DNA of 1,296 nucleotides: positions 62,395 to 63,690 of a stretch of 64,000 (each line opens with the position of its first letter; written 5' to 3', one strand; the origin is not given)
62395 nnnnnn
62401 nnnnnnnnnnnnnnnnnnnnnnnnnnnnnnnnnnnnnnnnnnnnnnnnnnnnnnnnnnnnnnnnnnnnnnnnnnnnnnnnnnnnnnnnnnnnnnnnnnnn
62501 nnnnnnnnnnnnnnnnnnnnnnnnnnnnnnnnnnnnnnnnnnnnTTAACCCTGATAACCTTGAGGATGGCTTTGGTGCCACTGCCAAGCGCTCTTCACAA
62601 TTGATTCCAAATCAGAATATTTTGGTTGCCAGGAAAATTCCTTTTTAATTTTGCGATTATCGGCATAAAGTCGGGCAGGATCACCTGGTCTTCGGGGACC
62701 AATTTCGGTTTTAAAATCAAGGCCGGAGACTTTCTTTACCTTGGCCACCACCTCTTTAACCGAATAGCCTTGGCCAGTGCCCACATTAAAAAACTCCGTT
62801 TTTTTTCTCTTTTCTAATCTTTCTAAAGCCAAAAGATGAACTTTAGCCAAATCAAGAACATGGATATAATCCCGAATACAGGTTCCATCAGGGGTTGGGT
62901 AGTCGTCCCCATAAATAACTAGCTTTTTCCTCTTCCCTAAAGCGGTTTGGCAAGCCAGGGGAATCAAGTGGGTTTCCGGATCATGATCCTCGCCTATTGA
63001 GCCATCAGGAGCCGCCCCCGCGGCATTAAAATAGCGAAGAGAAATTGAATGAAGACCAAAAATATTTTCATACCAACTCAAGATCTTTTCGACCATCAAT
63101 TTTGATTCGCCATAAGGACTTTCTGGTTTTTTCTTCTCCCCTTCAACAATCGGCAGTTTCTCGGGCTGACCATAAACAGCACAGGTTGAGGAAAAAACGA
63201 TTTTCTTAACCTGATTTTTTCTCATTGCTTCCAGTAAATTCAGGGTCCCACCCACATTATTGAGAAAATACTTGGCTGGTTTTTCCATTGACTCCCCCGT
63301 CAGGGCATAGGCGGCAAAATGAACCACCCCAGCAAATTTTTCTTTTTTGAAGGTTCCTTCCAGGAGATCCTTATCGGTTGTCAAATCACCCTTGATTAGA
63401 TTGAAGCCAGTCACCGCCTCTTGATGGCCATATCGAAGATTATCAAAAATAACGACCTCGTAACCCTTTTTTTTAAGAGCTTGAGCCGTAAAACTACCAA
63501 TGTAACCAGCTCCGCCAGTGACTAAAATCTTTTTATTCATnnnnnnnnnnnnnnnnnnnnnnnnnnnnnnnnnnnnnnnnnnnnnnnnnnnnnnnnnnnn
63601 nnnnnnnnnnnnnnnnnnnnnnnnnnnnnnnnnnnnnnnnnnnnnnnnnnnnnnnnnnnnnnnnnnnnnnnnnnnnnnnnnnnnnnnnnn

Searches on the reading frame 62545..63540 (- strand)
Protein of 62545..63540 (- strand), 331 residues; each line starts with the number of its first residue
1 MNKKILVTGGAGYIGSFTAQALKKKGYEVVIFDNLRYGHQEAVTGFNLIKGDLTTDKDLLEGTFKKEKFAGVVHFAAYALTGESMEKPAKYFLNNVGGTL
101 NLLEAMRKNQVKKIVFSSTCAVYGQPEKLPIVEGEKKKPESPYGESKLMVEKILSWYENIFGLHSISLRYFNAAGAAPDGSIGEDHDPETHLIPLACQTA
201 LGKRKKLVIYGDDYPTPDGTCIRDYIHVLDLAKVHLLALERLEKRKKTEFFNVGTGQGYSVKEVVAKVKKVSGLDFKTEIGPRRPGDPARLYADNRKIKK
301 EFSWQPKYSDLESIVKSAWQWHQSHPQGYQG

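Call 16: search_protein_families(library=pfam, proteins=[window:62545-63540:-], max_evalue=10)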
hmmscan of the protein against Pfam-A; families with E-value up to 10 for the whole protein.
window:62545-63540:- (331 aa): 16 families
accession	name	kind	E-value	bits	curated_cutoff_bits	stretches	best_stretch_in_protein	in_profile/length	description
PF01370.27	Epimerase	-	1.5e-58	198.5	20.9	1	5-254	1-240/240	NAD dependent epimerase/dehydratase family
PF16363.11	GDP_Man_Dehyd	-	3.1e-56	191.7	27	1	6-309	1-324/332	GDP-mannose 4,6 dehydratase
PF01073.25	3Beta_HSD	-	3.5e-14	52.9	22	1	6-250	1-240/280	3-beta hydroxysteroid dehydrogenase/isomerase family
PF04321.23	RmlD_sub_bind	-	3.1e-12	46.6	27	1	4-154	2-136/287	RmlD substrate binding domain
PF02719.21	Polysacc_synt_2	-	3.6e-11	43.2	20.2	1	5-161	1-156/293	Polysaccharide biosynthesis protein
PF05368.20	NmrA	-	7.7e-07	29.4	27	1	1-120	1-108/298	NmrA-like family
PF13460.12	NAD_binding_10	-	2.2e-06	28.1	27.2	1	9-132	1-112/184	NAD(P)H-binding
PF08659.16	KR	-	0.00016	22.1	22.6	1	5-127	3-145/180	KR domain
PF07993.18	NAD_binding_4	-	0.00093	18.9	20.1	1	24-158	44-192/258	Male sterility protein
PF00106.31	adh_short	-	0.0016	18.4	26.6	1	3-43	1-41/195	short chain dehydrogenase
PF13450.12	NAD_binding_8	-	0.0044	17.7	21.9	1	10-34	3-27/68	NAD(P)-binding Rossmann-like domain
PF02737.24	3HCDH_N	-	0.023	15.1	22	1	10-40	6-36/180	3-hydroxyacyl-CoA dehydrogenase, NAD binding domain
PF01266.30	DAO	-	0.032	14.2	27.9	1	10-38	6-35/353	FAD dependent oxidoreductase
PF03721.20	UDPG_MGDP_dh_N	-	0.058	13.4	27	1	10-34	7-31/187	UDP-glucose/GDP-mannose dehydrogenase family, NAD binding domain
PF02254.24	TrkA_N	-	0.13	13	23.8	1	10-61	5-57/116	TrkA-N domain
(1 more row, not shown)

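Call 42: search_protein_families(library=ncbifam, proteins=[window:62545-63540:-], max_evalue=0.0001)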
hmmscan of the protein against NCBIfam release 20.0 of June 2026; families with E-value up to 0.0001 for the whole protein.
window:62545-63540:- (331 aa): 26 families (the best 25 are shown)
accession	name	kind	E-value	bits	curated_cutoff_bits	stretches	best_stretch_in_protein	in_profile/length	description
TIGR01179.1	galE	equivalog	6.4e-136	452.5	262.3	1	4-328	1-331/332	UDP-glucose 4-epimerase GalE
NF007956.0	PRK10675.1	subfamily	4.3e-87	292.4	394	1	4-330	2-337/338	UDP-glucose 4-epimerase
TIGR01181.1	dTDP_gluc_dehyt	equivalog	2.6e-43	148.3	365.1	1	4-325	1-314/321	dTDP-glucose 4,6-dehydratase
TIGR02197.1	heptose_epim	equivalog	2.2e-33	115.8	274.6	1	5-273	1-261/316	ADP-glyceromanno-heptose 6-epimerase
TIGR04180.1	EDH_00030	hypoth_equivalog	6.7e-31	107.5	475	1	5-309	1-297/297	NAD-dependent 4,6-dehydratase LegB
TIGR02622.1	CDP_4_6_dhtase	equivalog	7.5e-21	74.6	278.45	1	2-324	4-332/352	CDP-glucose 4,6-dehydratase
NF007490.0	PRK10084.1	subfamily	7.1e-19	68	649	1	4-324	2-336/361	dTDP-glucose 4,6-dehydratase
NF042422.1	oxyalk_red_OleD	equivalog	2.2e-18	66.7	580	1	4-146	2-134/329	2-alkyl-3-oxoalkanoate reductase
NF047922.1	GDPFucSynFcl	equivalog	6.4e-18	65.2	500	1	2-325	2-304/308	GDP-L-fucose synthase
NF007582.0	PRK10217.1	equivalog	1.5e-17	63.8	698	1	3-323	2-332/355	dTDP-glucose 4,6-dehydratase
NF011728.1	PRK15181.1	equivalog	3.5e-17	62.4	760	1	3-322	16-337/348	Vi polysaccharide biosynthesis UDP-N-acetylglucosaminuronic acid C-4 epimerase TviC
NF008360.0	PRK11150.1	equivalog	3.6e-15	56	452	1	5-268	2-250/310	ADP-glyceromanno-heptose 6-epimerase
TIGR03466.1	HpnA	hypoth_equivalog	1.4e-14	53.7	367.65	1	4-153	2-151/327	hopanoid-associated sugar epimerase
NF042423.1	oxyalk_red_Shew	equivalog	1.6e-14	53.7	580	1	3-245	9-227/331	2-alkyl-3-oxoalkanoate reductase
NF043036.1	ErythonDh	equivalog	4.2e-14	52.5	325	1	4-157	2-163/321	D-erythronate dehydrogenase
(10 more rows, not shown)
